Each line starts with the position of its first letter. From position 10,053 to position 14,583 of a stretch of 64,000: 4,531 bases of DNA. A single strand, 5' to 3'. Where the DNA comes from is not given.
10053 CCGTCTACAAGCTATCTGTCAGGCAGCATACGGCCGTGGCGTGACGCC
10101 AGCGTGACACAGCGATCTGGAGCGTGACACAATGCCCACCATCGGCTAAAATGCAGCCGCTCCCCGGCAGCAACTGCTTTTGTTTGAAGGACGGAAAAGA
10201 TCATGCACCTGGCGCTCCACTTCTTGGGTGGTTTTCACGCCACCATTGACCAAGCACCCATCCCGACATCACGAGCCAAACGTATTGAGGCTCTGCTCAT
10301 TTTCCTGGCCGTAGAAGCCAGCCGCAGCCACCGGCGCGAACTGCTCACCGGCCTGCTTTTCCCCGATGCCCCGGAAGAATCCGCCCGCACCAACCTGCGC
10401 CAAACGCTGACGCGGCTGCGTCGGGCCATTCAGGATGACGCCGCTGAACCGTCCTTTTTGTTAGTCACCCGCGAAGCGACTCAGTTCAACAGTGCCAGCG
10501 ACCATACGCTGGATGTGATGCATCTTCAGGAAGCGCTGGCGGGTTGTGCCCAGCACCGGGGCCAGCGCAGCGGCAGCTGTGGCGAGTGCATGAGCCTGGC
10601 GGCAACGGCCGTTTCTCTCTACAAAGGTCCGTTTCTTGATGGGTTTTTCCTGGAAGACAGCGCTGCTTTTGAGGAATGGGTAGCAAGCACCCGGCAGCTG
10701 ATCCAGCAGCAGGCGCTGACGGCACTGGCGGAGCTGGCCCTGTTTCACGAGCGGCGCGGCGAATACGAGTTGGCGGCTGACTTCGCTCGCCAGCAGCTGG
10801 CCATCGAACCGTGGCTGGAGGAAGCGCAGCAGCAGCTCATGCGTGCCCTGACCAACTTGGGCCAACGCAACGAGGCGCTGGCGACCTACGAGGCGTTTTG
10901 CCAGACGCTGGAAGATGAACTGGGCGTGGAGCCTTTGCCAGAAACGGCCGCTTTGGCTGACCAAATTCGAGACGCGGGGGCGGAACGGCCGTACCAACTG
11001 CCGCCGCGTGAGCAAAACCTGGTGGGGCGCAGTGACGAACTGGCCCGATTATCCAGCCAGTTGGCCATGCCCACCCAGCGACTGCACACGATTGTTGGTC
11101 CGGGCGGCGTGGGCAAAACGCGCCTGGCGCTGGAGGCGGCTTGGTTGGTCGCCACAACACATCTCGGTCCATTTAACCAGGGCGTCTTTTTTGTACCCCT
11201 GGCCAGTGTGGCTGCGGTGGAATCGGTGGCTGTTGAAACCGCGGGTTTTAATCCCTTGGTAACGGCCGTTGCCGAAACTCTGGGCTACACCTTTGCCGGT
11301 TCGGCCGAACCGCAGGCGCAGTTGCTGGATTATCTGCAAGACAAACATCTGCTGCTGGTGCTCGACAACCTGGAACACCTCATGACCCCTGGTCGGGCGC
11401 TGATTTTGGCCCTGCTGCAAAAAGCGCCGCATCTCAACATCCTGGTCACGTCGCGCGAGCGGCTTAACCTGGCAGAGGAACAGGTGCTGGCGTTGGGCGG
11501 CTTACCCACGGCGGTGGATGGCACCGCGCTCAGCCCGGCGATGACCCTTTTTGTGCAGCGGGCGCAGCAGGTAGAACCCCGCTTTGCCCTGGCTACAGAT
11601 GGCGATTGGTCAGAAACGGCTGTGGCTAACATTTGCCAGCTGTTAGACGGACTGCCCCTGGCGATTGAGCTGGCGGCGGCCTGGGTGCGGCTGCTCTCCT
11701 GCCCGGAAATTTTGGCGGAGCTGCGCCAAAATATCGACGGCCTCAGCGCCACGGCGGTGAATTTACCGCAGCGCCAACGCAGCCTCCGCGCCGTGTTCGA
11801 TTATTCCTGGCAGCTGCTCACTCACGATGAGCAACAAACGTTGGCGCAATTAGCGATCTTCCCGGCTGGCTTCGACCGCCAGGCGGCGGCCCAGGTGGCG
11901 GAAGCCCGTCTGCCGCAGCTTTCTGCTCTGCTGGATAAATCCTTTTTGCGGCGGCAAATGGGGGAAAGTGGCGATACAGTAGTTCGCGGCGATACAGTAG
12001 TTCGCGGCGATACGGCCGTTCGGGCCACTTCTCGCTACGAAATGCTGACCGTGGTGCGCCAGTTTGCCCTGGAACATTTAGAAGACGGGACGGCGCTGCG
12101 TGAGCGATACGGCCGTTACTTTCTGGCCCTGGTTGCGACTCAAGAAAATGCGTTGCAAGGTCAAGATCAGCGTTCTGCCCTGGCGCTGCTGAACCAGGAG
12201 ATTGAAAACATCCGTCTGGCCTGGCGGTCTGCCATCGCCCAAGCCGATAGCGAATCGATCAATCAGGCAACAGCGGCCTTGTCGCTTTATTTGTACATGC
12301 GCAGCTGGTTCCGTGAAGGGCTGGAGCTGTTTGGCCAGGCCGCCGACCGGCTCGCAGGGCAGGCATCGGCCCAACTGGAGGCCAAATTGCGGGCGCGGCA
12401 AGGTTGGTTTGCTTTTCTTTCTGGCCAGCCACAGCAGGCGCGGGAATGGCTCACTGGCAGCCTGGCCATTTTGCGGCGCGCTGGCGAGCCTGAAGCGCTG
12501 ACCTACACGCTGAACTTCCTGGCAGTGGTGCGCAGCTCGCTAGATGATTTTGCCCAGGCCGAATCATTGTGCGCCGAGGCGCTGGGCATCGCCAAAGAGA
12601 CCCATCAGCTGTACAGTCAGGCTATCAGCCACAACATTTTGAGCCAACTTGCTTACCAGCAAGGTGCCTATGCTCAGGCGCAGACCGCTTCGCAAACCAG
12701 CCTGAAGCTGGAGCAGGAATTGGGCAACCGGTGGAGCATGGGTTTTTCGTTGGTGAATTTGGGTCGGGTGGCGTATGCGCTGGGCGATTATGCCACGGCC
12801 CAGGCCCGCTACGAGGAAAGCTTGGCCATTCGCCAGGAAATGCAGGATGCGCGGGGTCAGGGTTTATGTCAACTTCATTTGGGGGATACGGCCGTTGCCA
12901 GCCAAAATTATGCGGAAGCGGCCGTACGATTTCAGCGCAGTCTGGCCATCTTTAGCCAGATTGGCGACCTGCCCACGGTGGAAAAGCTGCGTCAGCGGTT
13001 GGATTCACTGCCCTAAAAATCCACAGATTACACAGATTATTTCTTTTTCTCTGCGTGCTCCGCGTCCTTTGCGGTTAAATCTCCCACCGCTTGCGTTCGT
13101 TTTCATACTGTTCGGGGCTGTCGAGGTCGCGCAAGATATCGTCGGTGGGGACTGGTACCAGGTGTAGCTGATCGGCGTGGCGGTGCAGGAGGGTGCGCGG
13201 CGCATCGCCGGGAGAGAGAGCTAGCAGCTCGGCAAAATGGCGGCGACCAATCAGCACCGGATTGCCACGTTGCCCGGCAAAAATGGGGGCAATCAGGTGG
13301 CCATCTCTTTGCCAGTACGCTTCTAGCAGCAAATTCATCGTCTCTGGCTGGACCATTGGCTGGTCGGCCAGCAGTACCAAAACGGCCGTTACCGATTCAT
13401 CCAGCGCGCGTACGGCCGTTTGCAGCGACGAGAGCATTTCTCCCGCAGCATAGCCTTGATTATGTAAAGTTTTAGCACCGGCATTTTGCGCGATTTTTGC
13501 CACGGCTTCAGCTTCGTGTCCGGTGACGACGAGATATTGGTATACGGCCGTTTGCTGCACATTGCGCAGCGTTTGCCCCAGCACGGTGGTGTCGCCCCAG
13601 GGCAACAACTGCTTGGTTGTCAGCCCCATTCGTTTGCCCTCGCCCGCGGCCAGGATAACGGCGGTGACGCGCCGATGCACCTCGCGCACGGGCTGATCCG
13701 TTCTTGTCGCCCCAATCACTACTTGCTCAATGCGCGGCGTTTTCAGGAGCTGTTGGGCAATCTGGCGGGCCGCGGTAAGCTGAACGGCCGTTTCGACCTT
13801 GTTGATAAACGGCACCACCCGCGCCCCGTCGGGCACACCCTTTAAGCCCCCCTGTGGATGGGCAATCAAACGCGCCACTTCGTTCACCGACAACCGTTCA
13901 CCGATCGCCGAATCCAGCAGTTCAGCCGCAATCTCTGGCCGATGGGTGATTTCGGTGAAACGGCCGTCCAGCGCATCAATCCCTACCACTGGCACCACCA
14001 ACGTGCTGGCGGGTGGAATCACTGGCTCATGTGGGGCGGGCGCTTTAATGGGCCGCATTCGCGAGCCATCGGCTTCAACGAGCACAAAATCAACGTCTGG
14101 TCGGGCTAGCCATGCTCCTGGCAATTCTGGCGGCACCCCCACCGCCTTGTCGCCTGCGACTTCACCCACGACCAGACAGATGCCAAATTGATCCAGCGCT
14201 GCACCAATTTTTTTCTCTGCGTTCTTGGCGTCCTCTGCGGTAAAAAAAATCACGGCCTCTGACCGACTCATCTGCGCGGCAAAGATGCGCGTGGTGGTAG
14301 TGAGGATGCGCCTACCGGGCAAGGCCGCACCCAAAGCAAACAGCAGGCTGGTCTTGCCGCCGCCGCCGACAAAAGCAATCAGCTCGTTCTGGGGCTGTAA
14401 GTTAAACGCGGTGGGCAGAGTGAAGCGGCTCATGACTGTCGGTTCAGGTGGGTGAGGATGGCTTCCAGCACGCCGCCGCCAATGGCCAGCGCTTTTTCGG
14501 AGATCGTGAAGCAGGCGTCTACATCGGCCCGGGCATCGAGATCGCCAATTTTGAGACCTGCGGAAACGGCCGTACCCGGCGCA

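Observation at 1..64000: Hyper-abundant octamer palindrome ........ (mostly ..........): a HIP1-like highly iterated palindrome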

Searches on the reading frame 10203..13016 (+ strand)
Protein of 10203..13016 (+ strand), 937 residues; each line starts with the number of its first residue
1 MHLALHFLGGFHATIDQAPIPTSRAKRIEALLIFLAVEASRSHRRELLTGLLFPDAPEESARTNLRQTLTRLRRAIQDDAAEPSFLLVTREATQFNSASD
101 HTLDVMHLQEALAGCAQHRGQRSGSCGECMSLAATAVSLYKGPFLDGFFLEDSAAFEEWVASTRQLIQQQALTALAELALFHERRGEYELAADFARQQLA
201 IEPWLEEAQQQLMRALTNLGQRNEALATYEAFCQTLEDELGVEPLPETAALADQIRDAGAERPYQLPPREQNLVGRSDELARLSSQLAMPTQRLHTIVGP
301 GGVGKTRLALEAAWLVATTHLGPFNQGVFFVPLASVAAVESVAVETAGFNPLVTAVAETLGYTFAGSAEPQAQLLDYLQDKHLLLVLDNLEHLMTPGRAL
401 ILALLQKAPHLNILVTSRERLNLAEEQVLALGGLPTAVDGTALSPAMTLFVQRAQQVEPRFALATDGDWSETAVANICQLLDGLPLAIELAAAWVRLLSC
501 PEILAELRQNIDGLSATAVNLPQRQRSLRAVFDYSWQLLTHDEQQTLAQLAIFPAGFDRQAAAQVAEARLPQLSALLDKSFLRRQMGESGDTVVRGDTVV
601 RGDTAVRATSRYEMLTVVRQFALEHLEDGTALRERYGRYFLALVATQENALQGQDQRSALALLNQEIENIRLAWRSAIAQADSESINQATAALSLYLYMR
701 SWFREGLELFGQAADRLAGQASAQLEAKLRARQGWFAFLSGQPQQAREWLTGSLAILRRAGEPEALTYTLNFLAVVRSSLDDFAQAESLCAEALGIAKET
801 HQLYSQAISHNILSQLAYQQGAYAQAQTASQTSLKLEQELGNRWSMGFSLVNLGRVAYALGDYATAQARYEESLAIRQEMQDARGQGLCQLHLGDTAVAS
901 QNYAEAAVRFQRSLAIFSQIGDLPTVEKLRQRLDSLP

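Call 6: search_protein_families(library=pfam, proteins=[window:10203-13016:+])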
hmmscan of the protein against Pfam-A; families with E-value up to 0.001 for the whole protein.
window:10203-13016:+ (937 aa): 9 families
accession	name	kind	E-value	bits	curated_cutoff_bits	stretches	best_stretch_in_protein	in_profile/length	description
PF03704.23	BTAD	-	1.1e-22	81.5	22.1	1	119-256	15-146/146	Bacterial transcriptional activator domain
PF13424.12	TPR_12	-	5.5e-16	59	30.1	3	849-918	5-76/77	Tetratricopeptide repeat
PF13176.12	TPR_7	-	2.2e-10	40.2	27.9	0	174-207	1-34/36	Tetratricopeptide repeat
PF13191.12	AAA_16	-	1.8e-07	32.2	32.6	1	273-415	2-166/167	AAA ATPase domain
PF07719.23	TPR_2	-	3.4e-07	30.3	27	0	850-876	4-30/34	Tetratricopeptide repeat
PF05729.18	NACHT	-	2.9e-06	27.6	26.7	1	296-422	4-133/167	NACHT domain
PF13374.12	TPR_10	-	5.5e-06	26.7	27.5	0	849-879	4-34/42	Tetratricopeptide repeat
PF00931.28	NB-ARC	-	2.2e-05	24.3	23.5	1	279-535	4-245/248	NB-ARC domain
PF13401.12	AAA_22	-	0.00075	20.2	27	0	291-401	4-97/130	AAA domain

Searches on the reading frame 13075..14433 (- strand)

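Call 7: search_protein_families(library=pfam, proteins=[window:13075-14433:-])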
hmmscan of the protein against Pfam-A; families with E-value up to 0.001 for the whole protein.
window:13075-14433:- (452 aa): 3 families
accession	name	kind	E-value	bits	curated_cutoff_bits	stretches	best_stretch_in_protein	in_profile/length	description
PF19842.5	YqeC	-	1.7e-35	122.8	27.6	1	19-167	1-145/145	YqeC protein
PF12804.13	NTP_transf_3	-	3.7e-31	108.9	27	1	258-419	1-157/160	MobA-like NTP transferase domain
PF01128.25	IspD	-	1.8e-07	31.6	27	1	256-377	1-122/221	2-C-methyl-D-erythritol 4-phosphate cytidylyltransferase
